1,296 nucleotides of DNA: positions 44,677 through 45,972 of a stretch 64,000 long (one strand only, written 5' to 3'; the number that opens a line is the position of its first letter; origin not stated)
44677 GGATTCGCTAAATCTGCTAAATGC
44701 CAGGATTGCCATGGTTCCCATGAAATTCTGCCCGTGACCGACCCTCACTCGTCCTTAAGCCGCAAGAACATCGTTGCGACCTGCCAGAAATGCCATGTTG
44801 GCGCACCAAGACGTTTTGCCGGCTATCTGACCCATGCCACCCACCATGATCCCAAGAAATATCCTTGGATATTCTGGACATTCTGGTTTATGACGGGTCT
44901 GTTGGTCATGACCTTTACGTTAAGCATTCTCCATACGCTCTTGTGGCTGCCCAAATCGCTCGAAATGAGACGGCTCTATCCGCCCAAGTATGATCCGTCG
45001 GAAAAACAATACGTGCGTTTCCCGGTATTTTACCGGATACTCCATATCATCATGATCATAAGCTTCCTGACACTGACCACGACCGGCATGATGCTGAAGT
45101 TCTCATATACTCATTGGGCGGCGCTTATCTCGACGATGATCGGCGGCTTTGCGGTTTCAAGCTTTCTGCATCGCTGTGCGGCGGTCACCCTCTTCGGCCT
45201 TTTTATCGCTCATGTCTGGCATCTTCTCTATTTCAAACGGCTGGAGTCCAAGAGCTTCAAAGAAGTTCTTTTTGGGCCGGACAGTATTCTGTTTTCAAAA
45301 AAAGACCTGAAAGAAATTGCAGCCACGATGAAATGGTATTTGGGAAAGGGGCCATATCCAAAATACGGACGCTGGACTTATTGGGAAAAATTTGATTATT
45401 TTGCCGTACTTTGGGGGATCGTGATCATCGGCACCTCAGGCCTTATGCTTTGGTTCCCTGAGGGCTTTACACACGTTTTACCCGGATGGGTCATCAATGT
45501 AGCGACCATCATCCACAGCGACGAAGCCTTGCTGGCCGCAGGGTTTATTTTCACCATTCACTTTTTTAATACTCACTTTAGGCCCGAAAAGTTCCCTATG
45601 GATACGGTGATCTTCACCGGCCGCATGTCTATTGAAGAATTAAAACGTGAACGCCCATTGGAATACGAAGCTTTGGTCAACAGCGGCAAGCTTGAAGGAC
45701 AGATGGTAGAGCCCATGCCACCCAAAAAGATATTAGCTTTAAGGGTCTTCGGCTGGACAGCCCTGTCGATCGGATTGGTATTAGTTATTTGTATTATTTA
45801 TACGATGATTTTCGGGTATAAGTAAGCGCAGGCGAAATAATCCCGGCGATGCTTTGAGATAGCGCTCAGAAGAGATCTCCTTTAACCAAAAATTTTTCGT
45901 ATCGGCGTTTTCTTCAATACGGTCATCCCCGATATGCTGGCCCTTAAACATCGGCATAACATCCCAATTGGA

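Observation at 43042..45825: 19-haem cytochrome c fused to a dihaem-b-type membrane domain (expanded CbcL-like quinone oxidoreductase), divergent from the ImcH-like gene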

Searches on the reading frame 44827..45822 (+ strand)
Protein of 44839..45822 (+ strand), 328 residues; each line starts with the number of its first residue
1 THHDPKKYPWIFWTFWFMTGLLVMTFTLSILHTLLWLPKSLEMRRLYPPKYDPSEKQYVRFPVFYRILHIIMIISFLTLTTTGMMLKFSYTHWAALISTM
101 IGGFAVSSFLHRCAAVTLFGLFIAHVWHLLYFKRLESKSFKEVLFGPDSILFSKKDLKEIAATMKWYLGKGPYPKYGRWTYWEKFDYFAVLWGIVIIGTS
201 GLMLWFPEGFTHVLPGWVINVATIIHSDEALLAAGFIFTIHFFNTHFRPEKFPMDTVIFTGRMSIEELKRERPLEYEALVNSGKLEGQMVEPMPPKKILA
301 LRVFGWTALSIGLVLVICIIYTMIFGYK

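Call 30: search_solved_structures(query=A2, max_evalue=10, show_alignments=4)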
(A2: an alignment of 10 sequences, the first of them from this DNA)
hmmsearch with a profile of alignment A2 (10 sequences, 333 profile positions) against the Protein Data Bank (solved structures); distinct sequences matched with E-value up to 10: 0.

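Call 38: search_protein_representatives(protein=window:44839-45822:+)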
Query: 328 residues. Proteins with E-value up to 0.001 (for the whole library): 2404; up to 1e-10: 1528; up to 1e-30: 396. The best 150 are listed.
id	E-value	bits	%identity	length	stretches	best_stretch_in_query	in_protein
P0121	4.6e-113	394.5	54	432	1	1-328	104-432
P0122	1.0e-111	390.1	59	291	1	54-328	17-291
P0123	4.3e-106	371.6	55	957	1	1-328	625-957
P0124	1.7e-105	369.7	52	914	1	1-323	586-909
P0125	2.1e-104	366.1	52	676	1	3-326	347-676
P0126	3.5e-99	348.9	53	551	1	1-325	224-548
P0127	3.6e-98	345.6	52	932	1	2-323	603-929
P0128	1.1e-96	340.7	55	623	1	8-323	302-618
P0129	8.6e-95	334.5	50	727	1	11-323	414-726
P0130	9.4e-93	327.8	48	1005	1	4-321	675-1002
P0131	3.3e-91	322.7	49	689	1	6-323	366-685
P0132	8.4e-91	321.4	45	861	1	4-326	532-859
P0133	2.3e-86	306.8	46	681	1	4-326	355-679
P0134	1.4e-85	304.2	46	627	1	3-322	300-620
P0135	5.6e-83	295.6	49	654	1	1-321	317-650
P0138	2.2e-81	290.4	46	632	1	6-324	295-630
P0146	8.7e-78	278.5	44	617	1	2-323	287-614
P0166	5.4e-73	262.8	47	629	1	3-324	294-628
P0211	6.9e-64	232.8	41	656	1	4-320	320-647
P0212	3.8e-63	230.4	40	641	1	4-322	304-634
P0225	4.3e-60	220.4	38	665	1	9-319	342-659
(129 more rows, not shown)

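Call 40: list_cluster_members(proteins=[P0146, P0166, P0212, P0138, P0225, P0211, P0133, P0125, P0130, P0127])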
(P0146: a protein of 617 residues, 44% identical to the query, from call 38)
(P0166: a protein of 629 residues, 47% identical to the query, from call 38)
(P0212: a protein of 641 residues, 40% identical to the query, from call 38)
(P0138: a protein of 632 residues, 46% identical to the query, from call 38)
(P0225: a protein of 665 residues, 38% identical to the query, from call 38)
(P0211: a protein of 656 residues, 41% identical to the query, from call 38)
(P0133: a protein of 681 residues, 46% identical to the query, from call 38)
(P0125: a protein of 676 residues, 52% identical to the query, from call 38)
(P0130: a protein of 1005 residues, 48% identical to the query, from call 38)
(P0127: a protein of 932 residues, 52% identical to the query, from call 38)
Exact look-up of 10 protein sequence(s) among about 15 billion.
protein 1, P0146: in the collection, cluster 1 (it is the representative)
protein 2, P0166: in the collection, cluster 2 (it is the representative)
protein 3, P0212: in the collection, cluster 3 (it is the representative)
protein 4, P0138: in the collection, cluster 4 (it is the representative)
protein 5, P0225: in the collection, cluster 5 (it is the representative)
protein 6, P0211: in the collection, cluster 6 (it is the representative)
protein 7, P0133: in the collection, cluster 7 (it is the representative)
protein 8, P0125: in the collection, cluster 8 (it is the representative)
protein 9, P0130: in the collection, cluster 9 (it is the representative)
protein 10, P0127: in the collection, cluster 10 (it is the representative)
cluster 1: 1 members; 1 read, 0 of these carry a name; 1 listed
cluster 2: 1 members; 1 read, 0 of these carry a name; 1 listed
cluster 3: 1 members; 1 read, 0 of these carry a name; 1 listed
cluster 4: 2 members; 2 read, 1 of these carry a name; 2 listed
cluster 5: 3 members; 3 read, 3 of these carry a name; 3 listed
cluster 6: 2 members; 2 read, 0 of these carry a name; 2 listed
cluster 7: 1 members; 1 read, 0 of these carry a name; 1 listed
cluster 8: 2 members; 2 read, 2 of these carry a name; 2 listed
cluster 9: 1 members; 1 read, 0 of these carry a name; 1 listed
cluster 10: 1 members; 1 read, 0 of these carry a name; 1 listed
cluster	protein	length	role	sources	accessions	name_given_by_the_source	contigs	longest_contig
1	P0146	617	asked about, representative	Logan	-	-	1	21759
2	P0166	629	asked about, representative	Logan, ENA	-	-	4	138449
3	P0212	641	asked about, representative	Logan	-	-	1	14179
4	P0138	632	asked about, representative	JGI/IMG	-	cytochrome b subunit of formate dehydrogenase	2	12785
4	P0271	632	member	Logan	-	-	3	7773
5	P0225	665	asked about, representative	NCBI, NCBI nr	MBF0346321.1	MAG: cytochrome b/b6 domain-containing protein [Magnetococcales bacterium] | cytochrome b/b6 domain-containing protein [Magnetococcales bacterium]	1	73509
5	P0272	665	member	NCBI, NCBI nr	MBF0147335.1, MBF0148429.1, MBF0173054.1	MAG: cytochrome b/b6 domain-containing protein [Magnetococcales bacterium] | cytochrome b/b6 domain-containing protein [Magnetococcales bacterium]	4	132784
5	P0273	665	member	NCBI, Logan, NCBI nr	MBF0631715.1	MAG: cytochrome b/b6 domain-containing protein [Magnetococcales bacterium] | cytochrome b/b6 domain-containing protein [Magnetococcales bacterium]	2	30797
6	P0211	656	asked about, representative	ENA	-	-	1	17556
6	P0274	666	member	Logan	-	-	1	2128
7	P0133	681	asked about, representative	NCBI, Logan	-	-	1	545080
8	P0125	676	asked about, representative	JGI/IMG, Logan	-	cytochrome b subunit of formate dehydrogenase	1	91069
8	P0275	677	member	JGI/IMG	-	cytochrome b subunit of formate dehydrogenase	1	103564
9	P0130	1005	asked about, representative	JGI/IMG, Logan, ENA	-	-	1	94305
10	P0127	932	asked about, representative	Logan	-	-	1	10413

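Call 43: find_related_loci(query=A3, collection=genome_contigs, flank=3000)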
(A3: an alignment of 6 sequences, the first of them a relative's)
Query A3 (632 aa) in genome_contigs; peptide patterns used: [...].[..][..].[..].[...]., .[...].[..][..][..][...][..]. (x = any residue, [..] = any of these).
600 stretches matched a pattern (row limit reached: there are more); 562 encode a relative of the query (tblastn E <= 1e-3); the best 80 are kept; 80 distinct loci.
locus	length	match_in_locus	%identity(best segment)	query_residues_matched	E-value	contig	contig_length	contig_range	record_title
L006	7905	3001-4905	73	5-632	0e+0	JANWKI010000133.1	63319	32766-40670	MAG: Ignavibacteria bacterium isolate CRAIB_MAG89 c_000000090502, whole genome shotgun sequence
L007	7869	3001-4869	69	11-630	0e+0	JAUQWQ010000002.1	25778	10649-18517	MAG: Ignavibacteria bacterium isolate BIN7 contig_3731, whole genome shotgun sequence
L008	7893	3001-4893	69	3-630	0e+0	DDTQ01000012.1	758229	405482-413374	MAG TPA_asm: Ignavibacteria bacterium UBA2360 UBA2360_contig_76, whole genome shotgun sequence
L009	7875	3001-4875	70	4-630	0e+0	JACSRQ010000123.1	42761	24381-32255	MAG: Ignavibacteria bacterium isolate BA6 contig-70_733, whole genome shotgun sequence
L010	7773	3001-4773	71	42-632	0e+0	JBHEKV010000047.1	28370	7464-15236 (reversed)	MAG: Ignavibacteria bacterium isolate bin.560 k141_1718548, whole genome shotgun sequence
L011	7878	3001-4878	64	3-629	0e+0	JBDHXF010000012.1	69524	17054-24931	MAG: Chlorobiota bacterium isolate AS-MESO-3CA.21 NODE_1512_length_69524_cov_5.260472, whole genome shotgun sequence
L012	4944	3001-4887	65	4-631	0e+0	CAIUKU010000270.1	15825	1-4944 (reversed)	MAG: uncultured Bacteroidales bacterium isolate Loclat_bin-11079 genome assembly, contig: bin-11079:270/526, whole genom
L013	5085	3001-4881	65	4-630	0e+0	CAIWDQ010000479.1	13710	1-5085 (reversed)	uncultured bacterium isolate Umea3p4_bin-1352 genome assembly, contig: bin-1352:479/657, whole genome shotgun sequence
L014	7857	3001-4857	65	16-631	0e+0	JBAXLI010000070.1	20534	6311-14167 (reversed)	MAG: Bacteroidota bacterium isolate ELA423 MAG423_70, whole genome shotgun sequence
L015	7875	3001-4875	66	3-632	0e+0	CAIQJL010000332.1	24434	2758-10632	MAG: uncultured Bacteroidetes bacterium isolate LJ_bin-1023 genome assembly, contig: bin-1023:332/407, whole genome shot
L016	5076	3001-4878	64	4-629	0e+0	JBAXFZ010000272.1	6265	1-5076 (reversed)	MAG: Bacteroidota bacterium isolate ELA284 MAG284_272, whole genome shotgun sequence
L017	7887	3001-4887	65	4-631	0e+0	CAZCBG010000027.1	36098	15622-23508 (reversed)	MAG TPA_asm: uncultured Bacteroides sp. isolate binchicken_co2_45 genome assembly, contig: NODE_665_length_36098_cov_14.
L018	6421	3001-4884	61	4-631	0e+0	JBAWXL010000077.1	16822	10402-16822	MAG: Bacteroidota bacterium isolate ELA062 MAG062_77, whole genome shotgun sequence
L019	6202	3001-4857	66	11-629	0e+0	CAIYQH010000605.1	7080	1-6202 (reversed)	MAG: uncultured Bacteroidales bacterium isolate Kiruna_bin-02728 genome assembly, contig: bin-02728:605/620, whole genom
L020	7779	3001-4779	66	39-631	0e+0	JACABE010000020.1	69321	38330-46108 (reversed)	MAG: Bacteroidetes bacterium isolate Cfx3-09 MAG09_20, whole genome shotgun sequence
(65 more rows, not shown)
